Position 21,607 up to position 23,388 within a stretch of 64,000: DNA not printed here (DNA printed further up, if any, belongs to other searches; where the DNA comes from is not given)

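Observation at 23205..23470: About 107-bp tandem triplication that copies the fliC2 upstream region together with its RBS, start codon and first 8 codons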

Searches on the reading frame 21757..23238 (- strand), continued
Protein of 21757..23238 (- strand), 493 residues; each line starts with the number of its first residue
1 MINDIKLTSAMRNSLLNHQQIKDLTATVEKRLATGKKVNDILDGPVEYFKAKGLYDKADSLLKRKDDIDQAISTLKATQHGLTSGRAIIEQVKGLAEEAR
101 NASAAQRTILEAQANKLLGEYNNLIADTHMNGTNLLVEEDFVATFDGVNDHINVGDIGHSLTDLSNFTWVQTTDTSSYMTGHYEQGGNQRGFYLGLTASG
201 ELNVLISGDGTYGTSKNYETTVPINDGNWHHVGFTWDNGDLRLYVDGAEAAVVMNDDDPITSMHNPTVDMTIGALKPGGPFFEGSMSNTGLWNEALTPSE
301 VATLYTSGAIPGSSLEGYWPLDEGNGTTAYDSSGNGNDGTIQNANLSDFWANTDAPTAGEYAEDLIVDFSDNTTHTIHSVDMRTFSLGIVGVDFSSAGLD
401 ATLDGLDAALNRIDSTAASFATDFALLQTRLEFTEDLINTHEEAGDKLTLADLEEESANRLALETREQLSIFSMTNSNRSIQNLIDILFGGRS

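Call 20: list_cluster_members(proteins=[P0001, P0002, P0003, P0004, P0006, P0007, P0008, P0009, P0011, P0005])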
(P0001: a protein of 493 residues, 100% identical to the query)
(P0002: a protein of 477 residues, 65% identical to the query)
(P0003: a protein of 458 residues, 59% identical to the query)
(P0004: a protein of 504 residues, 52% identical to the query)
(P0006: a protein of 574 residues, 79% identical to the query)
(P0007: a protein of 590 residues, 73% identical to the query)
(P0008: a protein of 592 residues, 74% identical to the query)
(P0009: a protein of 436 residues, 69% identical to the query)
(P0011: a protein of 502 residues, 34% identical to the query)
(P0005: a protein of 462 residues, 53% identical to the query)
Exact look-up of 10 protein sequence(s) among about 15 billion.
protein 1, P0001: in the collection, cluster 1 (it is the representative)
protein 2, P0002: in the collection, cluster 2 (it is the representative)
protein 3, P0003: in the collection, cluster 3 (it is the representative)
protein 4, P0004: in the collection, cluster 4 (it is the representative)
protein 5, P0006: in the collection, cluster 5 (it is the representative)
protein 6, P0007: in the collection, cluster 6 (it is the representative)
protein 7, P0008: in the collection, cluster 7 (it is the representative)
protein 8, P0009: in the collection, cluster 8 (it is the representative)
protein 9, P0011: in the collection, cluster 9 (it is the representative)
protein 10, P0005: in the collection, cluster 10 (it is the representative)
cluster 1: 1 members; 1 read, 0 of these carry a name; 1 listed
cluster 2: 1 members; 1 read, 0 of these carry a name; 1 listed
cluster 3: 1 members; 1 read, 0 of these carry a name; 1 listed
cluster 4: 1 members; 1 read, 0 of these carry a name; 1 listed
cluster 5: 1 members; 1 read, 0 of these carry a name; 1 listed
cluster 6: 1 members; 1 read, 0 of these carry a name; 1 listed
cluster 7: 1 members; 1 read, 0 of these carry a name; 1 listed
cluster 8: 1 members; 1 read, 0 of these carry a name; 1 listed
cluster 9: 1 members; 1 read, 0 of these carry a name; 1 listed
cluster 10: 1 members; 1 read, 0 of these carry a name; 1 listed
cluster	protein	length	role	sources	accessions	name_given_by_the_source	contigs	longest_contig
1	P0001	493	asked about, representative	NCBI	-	-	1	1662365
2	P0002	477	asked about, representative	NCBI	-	-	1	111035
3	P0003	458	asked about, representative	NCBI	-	-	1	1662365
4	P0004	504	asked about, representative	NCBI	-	-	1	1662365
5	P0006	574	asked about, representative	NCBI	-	-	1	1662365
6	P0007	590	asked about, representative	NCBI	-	-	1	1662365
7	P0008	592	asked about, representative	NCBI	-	-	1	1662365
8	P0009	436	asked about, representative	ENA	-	-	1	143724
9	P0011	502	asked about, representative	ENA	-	-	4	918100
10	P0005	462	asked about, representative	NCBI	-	-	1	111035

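Call 22: find_encoding_contigs(protein=P0009, flank=4000, max_places=4)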
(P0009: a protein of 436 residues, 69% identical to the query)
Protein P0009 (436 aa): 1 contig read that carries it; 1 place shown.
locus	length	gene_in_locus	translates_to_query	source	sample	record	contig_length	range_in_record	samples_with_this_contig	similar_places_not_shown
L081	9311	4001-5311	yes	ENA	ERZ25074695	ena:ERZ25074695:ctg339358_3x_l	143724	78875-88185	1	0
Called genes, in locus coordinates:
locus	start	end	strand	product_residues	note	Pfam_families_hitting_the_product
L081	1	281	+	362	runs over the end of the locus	PF00953:Glycos_transf_4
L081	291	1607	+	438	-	PF08245:Mur_ligase_M, PF02875:Mur_ligase_C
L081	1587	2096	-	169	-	PF08238:Sel1 (weak)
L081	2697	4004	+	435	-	PF00669:Flagellin_N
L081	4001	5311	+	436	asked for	PF00669:Flagellin_N (weak)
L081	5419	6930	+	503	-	PF00285:Citrate_synt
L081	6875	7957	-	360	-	PF03702:AnmK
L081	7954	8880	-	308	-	-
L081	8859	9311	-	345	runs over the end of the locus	PF20706:GT4-conflict, PF00534:Glycos_transf_1, PF13692:Glyco_trans_1_4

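Call 23: find_encoding_contigs(protein=P0006, flank=4000, max_places=4)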
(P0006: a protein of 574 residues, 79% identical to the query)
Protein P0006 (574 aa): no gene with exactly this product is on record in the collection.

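Call 42: find_encoding_contigs(protein=P0011, flank=6000, max_places=4)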
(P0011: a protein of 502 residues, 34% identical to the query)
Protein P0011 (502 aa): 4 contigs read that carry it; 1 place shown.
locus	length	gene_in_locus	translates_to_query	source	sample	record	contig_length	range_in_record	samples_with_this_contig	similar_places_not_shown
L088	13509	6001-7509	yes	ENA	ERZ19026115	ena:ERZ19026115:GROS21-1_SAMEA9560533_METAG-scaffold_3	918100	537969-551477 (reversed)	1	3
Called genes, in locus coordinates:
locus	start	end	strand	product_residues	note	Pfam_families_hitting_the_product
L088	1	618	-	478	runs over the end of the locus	-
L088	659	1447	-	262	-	PF02567:PhzC-PhzF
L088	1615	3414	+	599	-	-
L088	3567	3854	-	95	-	PF04800:NDUS4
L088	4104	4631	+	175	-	PF00210:Ferritin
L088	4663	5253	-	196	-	-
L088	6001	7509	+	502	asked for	PF00669:Flagellin_N, PF13385:Laminin_G_3, PF02210:Laminin_G_2 (faint)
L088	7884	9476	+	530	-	PF00669:Flagellin_N, PF13385:Laminin_G_3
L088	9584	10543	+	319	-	PF01380:SIS, PF00571:CBS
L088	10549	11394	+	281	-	PF06835:LptC (faint), PF03968:LptD_N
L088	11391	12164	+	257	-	PF00005:ABC_tran, PF13304:AAA_21 (faint), PF12399:BCA_ABC_TP_C (weak)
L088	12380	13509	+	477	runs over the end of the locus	PF00309:Sigma54_AID, PF04963:Sigma54_CBD, PF04552:Sigma54_DBD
